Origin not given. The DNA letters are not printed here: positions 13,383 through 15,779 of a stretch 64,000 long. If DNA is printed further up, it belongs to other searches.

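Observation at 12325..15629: Glycyl-radical-enzyme activase fused in frame to its own GRE, in a low-G+C islet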

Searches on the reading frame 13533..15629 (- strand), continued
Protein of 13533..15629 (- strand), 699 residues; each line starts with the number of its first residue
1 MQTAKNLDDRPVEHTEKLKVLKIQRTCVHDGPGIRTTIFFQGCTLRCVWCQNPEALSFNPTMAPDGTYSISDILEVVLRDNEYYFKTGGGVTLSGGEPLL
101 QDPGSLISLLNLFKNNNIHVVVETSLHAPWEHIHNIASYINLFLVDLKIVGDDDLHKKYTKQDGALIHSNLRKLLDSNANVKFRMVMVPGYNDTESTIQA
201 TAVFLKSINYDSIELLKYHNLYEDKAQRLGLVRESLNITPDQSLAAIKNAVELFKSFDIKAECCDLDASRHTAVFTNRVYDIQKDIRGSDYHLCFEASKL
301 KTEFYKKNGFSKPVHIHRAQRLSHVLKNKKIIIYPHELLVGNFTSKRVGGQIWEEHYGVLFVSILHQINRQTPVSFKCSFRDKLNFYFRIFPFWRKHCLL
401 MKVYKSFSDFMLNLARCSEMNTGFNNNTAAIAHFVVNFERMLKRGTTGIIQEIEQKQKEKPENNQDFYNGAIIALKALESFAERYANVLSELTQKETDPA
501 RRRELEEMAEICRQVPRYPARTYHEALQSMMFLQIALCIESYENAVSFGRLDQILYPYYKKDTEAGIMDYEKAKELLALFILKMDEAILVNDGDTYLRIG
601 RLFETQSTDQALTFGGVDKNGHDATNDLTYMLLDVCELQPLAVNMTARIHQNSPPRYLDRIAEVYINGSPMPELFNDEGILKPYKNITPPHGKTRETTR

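Call 14: find_encoding_contigs(protein=P0083, flank=8000, max_places=2)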
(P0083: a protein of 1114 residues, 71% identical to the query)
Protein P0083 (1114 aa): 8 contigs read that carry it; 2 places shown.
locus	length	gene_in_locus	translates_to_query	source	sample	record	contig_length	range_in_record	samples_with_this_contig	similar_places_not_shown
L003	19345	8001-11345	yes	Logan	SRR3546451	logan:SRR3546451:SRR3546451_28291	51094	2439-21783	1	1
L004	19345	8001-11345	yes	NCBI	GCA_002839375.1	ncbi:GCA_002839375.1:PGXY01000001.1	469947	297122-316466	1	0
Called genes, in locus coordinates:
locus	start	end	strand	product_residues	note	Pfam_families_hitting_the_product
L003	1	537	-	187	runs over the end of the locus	PF10604:Polyketide_cyc2, PF03364:Polyketide_cyc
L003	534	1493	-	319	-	PF00586:AIRS, PF02769:AIRS_C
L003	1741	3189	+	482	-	PF01565:FAD_binding_4, PF02913:FAD-oxidase_C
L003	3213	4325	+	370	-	PF09752:ABHD18 (faint)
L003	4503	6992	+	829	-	PF00501:AMP-binding, PF23562:AMP-binding_C_3, PF01553:Acyltransferase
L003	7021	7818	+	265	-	PF06966:DUF1295, PF02544:Steroid_dh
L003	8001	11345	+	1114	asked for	PF04055:Radical_SAM, PF13353:Fer4_12, PF02901:PFL-like, PF01228:Gly_radical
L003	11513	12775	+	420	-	PF00270:DEAD, PF04851:ResIII, PF00271:Helicase_C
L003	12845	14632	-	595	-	PF04055:Radical_SAM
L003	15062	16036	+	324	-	PF00704:Glyco_hydro_18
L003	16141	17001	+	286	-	PF01048:PNP_UDP_1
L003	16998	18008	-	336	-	-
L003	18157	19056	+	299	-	PF04909:Amidohydro_2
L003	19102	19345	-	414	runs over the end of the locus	PF13717:Zn_ribbon_4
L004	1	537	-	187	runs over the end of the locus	PF10604:Polyketide_cyc2, PF03364:Polyketide_cyc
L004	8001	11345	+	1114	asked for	PF04055:Radical_SAM, PF13353:Fer4_12, PF02901:PFL-like, PF01228:Gly_radical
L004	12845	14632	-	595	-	PF04055:Radical_SAM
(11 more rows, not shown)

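Call 15: find_encoding_contigs(protein=P0077, flank=8000, max_places=2)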
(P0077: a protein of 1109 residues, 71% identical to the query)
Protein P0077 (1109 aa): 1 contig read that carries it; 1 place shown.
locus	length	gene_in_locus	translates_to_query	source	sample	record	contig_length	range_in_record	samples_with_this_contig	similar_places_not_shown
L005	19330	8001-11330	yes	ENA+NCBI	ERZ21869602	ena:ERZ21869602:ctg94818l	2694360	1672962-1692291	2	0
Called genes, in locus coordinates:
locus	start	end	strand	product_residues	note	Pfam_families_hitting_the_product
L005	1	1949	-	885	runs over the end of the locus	PF03445:DUF294 (weak), PF08335:GlnD_UR_UTase, PF27444:GlnD_3rd, PF01966:HD, PF01842:ACT (faint)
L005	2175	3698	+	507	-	PF01590:GAF, PF13185:GAF_2, PF00158:Sigma54_activat, PF14532:Sigma54_activ_2, PF00004:AAA (weak), PF07728:AAA_5, PF25601:AAA_lid_14, PF02954:HTH_8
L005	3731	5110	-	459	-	PF00015:MCPsignal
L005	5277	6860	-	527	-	PF03448:MgtE_N (faint)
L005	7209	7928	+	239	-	PF00392:GntR, PF07840:FadR_C, PF07729:FCD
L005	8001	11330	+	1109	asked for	PF04055:Radical_SAM, PF13353:Fer4_12, PF02901:PFL-like, PF01228:Gly_radical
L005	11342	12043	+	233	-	-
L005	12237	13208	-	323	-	PF01734:Patatin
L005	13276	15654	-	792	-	PF07884:VKOR, PF01323:DSBA, PF13462:Thioredoxin_4, PF03781:FGE-sulfatase, PF00578:AhpC-TSA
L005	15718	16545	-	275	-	PF00520:Ion_trans, PF07885:Ion_trans_2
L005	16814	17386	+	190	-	-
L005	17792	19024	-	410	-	PF07670:Gate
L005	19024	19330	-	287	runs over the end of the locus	PF04055:Radical_SAM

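Call 20: search_solved_structures(query=P0002, max_evalue=0.00001)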
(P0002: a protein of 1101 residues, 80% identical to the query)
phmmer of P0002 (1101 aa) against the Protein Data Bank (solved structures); distinct sequences matched with E-value up to 0.00001: 40.
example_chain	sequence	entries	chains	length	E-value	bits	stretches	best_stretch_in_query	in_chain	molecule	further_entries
2f3o_A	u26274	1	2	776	1.6e-101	344.3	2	292-749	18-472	pyruvate formate-lyase 2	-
1r8w_A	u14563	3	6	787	1.8e-96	327.6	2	792-1098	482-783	glycerol dehydratase | B12-independent glycerol dehydratase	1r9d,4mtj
9rco_A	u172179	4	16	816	3.3e-95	323.4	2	280-726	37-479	Glycyl radical protein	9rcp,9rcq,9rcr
5i2a_A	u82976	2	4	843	2.6e-94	320.5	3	301-730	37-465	Diol-dehydratase | Diol dehydratase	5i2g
8yjo_A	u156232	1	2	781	1.2e-85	291.8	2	276-750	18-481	Probable dehydratase PflD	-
9f3w_A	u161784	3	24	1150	1.8e-83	284.6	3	312-710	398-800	Choline trimethylamine-lyase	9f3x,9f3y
8id1_A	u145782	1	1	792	2.3e-82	280.9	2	819-1100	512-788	Formate C-acetyltransferase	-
8iof_A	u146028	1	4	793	5.1e-82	279.8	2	304-710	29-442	Benzylsuccinate synthase alpha subunit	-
6vxc_A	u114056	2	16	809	7.7e-81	275.9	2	785-1098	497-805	Trans-4-hydroxy-L-proline dehydratase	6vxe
8id0_A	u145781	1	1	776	3.7e-79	270.3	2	282-724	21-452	formate C-acetyltransferase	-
9ht9_A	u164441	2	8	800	1.4e-76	261.8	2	309-710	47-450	Choline trimethylamine-lyase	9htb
9r0v_A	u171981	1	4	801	1.4e-76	261.8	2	309-710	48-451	Choline trimethylamine-lyase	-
6vue_A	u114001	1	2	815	1.5e-76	261.6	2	309-710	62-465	Choline trimethylamine-lyase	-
5fay_A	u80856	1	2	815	1.7e-76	261.5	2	309-710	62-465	Choline trimethylamine-lyase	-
5faw_A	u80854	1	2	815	1.8e-76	261.4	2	309-710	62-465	Choline trimethylamine-lyase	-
8fo0_A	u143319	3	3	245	3.4e-24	88.3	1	28-231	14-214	Pyruvate formate-lyase 1-activating enzyme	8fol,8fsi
3c8f_A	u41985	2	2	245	4.8e-24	87.8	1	28-240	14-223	Pyruvate formate-lyase 1-activating enzyme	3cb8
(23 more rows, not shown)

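Call 34: find_related_loci(query=A1, collection=genome_contigs, flank=10000)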
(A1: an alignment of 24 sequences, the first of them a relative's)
Query A1 (1101 aa) in genome_contigs; peptide patterns used: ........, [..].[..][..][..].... (x = any residue, [..] = any of these).
599 stretches matched a pattern (row limit reached: there are more); 597 encode a relative of the query (tblastn E <= 1e-3); the best 80 are kept; 80 distinct loci.
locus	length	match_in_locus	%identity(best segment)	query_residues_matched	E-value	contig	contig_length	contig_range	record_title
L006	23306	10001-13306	85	1-1101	0e+0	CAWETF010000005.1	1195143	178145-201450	MAG: uncultured delta proteobacterium isolate MFD01476.bin.1.246 genome assembly, contig: contig_7338, whole genome shot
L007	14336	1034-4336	83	1-1101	0e+0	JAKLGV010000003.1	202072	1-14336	MAG: Deltaproteobacteria bacterium isolate RA.bin48 RA.bin48_3, whole genome shotgun sequence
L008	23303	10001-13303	81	1-1101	0e+0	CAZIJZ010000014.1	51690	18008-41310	MAG TPA_asm: uncultured Smithella sp. isolate SRP294416_co1_273 genome assembly, contig: NODE_903_length_51690_cov_63.22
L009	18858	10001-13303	81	1-1101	0e+0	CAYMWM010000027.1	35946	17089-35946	MAG TPA_asm: uncultured Smithella sp. isolate SRP192927_co6_232 genome assembly, contig: NODE_1994_length_35946_cov_5.59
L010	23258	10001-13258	76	15-1100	0e+0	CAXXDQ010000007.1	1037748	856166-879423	MAG: Desulfomonilia bacterium isolate 0c9ce0d9-ef91-441a-a17a-dc80b036fdfb genome assembly, contig: contig_7, whole geno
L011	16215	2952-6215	77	14-1100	0e+0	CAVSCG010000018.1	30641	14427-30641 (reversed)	MAG: uncultured delta proteobacterium isolate MFD02979.bin.2.126 genome assembly, contig: contig_153498, whole genome sh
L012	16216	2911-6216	76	1-1101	0e+0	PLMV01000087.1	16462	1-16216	MAG: Syntrophaceae bacterium isolate fen_1165 73.20120800_E2X.4_contig_6261, whole genome shotgun sequence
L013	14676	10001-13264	76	14-1100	0e+0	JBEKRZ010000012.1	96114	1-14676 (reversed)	MAG: Smithella sp. isolate SPRUCE 522 SPRUCE_522_12, whole genome shotgun sequence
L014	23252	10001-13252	75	17-1100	0e+0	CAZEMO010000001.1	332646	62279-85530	MAG TPA_asm: uncultured Bacteriovoracaceae bacterium isolate SRP220891_co2_140 genome assembly, contig: NODE_13_length_3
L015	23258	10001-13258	74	17-1101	0e+0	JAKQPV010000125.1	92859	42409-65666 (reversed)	MAG: Spirochaetota bacterium isolate USMO_maxbin.118 k141_704446, whole genome shotgun sequence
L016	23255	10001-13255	73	16-1100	0e+0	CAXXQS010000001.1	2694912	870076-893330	MAG: Myxococcota bacterium isolate 4c7ae828-ac37-49c6-a807-d9517c02c23a genome assembly, contig: contig_1, whole genome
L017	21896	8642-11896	74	17-1100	0e+0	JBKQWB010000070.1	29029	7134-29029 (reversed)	MAG: Smithella sp. isolate SEr3G3H3I__bin_216 SEr3G3H3I_000000234938, whole genome shotgun sequence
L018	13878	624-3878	72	17-1100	0e+0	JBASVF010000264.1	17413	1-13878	MAG: Desulfomonilia bacterium isolate MFD13470_ilm_asm_bin26 k127_29562, whole genome shotgun sequence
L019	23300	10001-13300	74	1-1101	0e+0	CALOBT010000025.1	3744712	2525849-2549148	MAG: uncultured Spirochaetota bacterium isolate LOGT_bin.0113 genome assembly, contig: contig_20799, whole genome shotgu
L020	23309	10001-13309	70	2-1101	0e+0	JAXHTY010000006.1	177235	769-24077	MAG: Thermodesulfobacteriota bacterium isolate MAG36_tar_biofilm MAG36_6, whole genome shotgun sequence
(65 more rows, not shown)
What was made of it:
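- The family also occurs in Leptospira, Oscillospiraceae, Bacteroidaceae and Asgard archaea (call 34).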

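Call 44: search_protein_representatives(protein=P0002)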
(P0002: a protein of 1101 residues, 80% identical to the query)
Query: 1101 residues. Proteins with E-value up to 0.001 (for the whole library): 16729; up to 1e-10: 8443; up to 1e-30: 2296. The best 150 are listed.
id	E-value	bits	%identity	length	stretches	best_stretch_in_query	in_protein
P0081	0.0e+00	1934.1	76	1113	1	17-1100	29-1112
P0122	0.0e+00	1400.2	67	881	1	221-1101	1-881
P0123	1.7e-194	665.4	39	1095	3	46-730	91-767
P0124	1.6e-168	579.5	56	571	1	15-504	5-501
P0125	3.9e-162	558.3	37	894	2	165-734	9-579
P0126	3.2e-157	542.1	36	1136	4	255-728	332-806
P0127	3.8e-150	518.6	56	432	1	645-1100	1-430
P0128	2.2e-143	496.3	71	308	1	794-1101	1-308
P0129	7.1e-140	484.6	73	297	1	300-590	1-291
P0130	1.1e-138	480.7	38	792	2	286-734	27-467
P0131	1.5e-137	476.9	37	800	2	273-732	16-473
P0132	1.2e-132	460.7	36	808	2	270-728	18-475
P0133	2.0e-123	430.1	49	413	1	19-412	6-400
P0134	4.6e-120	419.0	35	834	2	72-731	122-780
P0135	1.9e-119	417.0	35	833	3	427-732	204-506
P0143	2.6e-107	376.8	31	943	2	278-732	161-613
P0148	9.2e-103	361.7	34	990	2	292-732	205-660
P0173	4.9e-90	319.6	31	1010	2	292-766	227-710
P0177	6.7e-89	315.8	33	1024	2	291-743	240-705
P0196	1.3e-85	305.0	31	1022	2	300-716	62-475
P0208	1.3e-83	298.3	34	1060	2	293-728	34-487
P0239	8.1e-80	285.8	37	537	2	43-452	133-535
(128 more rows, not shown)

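Call 45: search_protein_families(library=pfam, proteins=[P0123, P0126, P0134, P0143, P0148, P0177, P0196, P0208, P0173, P0239], max_evalue=0.00001)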
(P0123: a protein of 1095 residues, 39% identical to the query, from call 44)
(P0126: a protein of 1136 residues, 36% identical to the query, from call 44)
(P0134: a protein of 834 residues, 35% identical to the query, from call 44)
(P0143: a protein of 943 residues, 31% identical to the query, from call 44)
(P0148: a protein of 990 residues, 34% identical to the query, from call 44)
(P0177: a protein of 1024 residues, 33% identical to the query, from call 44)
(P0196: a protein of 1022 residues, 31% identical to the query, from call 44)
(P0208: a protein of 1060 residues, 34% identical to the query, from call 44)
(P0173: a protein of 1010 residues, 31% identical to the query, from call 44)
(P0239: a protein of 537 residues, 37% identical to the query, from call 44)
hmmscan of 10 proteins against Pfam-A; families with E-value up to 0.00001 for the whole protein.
P0123 (1095 aa): 9 families
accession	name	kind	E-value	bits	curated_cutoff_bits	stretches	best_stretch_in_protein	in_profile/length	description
PF02901.20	PFL-like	-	5.3e-160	534.6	24.3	1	320-951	4-647/647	Pyruvate formate lyase-like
PF01228.26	Gly_radical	-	1.2e-21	77.6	22.2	1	968-1072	2-106/106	Glycine radical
PF04055.27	Radical_SAM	-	2e-18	67.6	29.5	1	29-237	3-163/166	Radical SAM superfamily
PF00037.32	Fer4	-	6.8e-12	45.1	21.1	1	80-101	2-23/24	4Fe-4S binding domain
PF13353.11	Fer4_12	-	2e-11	44.8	22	1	20-160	2-86/137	4Fe-4S single cluster domain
PF12837.12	Fer4_6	-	1.7e-07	31.3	25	0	79-101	2-24/24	4Fe-4S binding domain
PF13484.11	Fer4_16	-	4.3e-06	27.8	30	0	85-116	1-32/66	4Fe-4S double cluster binding domain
PF12797.12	Fer4_2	-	6.6e-06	26.2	24.5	0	79-97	3-21/22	4Fe-4S binding domain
PF13237.11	Fer4_10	-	7.2e-06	26.3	25.5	0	54-97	4-53/53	4Fe-4S dicluster domain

P0126 (1136 aa): 7 families
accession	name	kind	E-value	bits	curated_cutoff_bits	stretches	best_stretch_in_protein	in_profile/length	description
PF02901.20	PFL-like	-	5.1e-149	498.3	24.3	1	354-994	2-647/647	Pyruvate formate lyase-like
PF01228.26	Gly_radical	-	4.5e-15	56.5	22.2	1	1025-1117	13-106/106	Glycine radical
PF13353.11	Fer4_12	-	4.6e-08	33.9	22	1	16-169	3-98/137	4Fe-4S single cluster domain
PF00037.32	Fer4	-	2.3e-07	30.8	21.1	0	77-98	3-24/24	4Fe-4S binding domain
PF13237.11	Fer4_10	-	3.4e-07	30.5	25.5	1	49-93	4-53/53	4Fe-4S dicluster domain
PF12837.12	Fer4_6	-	4.3e-07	30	25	0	49-65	4-20/24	4Fe-4S binding domain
PF04055.27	Radical_SAM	-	4e-06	27.5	29.5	0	23-236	2-160/166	Radical SAM superfamily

P0134 (834 aa): 7 families
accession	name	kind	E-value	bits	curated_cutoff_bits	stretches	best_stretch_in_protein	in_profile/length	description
PF02901.20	PFL-like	-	6.2e-111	372.5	24.3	1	330-780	4-457/647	Pyruvate formate lyase-like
PF04055.27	Radical_SAM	-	6.3e-17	62.7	29.5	1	37-243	1-158/166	Radical SAM superfamily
PF13353.11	Fer4_12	-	7e-11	43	22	1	30-168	2-83/137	4Fe-4S single cluster domain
PF00037.32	Fer4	-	3.3e-10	39.8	21.1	0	93-111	5-23/24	4Fe-4S binding domain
PF13237.11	Fer4_10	-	1.6e-06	28.3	25.5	1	66-107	6-53/53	4Fe-4S dicluster domain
PF12837.12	Fer4_6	-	1.6e-06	28.2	25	0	66-84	6-24/24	4Fe-4S binding domain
PF13484.11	Fer4_16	-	6.7e-06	27.2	30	0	95-117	1-24/66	4Fe-4S double cluster binding domain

P0143 (943 aa): 3 families
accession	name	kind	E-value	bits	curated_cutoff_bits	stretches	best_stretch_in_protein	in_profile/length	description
PF02901.20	PFL-like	-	2.5e-198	661.3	24.3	1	161-803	4-647/647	Pyruvate formate lyase-like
PF01228.26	Gly_radical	-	5.6e-30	104.4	22.2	1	821-923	3-106/106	Glycine radical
PF02036.22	SCP2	-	2.6e-07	31.4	21.3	1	37-118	14-95/101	SCP-2 sterol transfer family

P0148 (990 aa): 3 families
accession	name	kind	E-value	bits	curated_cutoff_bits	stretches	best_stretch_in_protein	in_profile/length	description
PF02901.20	PFL-like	-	1.5e-169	566.2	24.3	1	192-851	5-647/647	Pyruvate formate lyase-like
PF01228.26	Gly_radical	-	7.9e-23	81.4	22.2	1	868-971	2-106/106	Glycine radical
PF11230.13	YjjI-like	-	1.8e-06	27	23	0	554-613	147-205/485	Glycyl radical enzyme YjjI-like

P0177 (1024 aa): 2 families
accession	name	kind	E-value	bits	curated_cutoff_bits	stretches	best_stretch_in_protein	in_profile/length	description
PF02901.20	PFL-like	-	1.6e-151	506.6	24.3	1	225-886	4-647/647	Pyruvate formate lyase-like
PF01228.26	Gly_radical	-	8.1e-21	75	22.2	1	903-1006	2-106/106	Glycine radical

P0196 (1022 aa): 2 families
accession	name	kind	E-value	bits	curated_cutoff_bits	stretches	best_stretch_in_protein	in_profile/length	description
PF02901.20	PFL-like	-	6.6e-155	517.8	24.3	1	46-686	9-647/647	Pyruvate formate lyase-like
PF01228.26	Gly_radical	-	4.9e-21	75.7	22.2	1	702-803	1-105/106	Glycine radical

P0208 (1060 aa): 2 families
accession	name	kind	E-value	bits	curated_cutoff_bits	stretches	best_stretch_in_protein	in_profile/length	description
PF02901.20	PFL-like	-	5e-146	488.4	24.3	1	18-686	3-647/647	Pyruvate formate lyase-like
PF01228.26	Gly_radical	-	4.6e-14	53.3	22.2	1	704-802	3-106/106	Glycine radical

P0173 (1010 aa): 2 families
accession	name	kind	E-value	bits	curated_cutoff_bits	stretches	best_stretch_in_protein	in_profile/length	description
PF02901.20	PFL-like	-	3.2e-157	525.4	24.3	1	225-872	18-647/647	Pyruvate formate lyase-like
PF01228.26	Gly_radical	-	2.3e-21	76.7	22.2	1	889-992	2-106/106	Glycine radical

P0239 (537 aa): 5 families
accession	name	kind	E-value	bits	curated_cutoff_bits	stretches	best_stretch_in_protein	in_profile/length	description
PF04055.27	Radical_SAM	-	1.8e-18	67.7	29.5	1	151-288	24-166/166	Radical SAM superfamily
PF13353.11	Fer4_12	-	2.1e-16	60.9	22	1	24-92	2-65/137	4Fe-4S single cluster domain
PF02901.20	PFL-like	-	1e-15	57.9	24.3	1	363-536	4-179/647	Pyruvate formate lyase-like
PF12837.12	Fer4_6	-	1.5e-06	28.3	25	0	129-148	5-24/24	4Fe-4S binding domain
PF00037.32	Fer4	-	3.1e-06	27.2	21.1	1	127-148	2-23/24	4Fe-4S binding domain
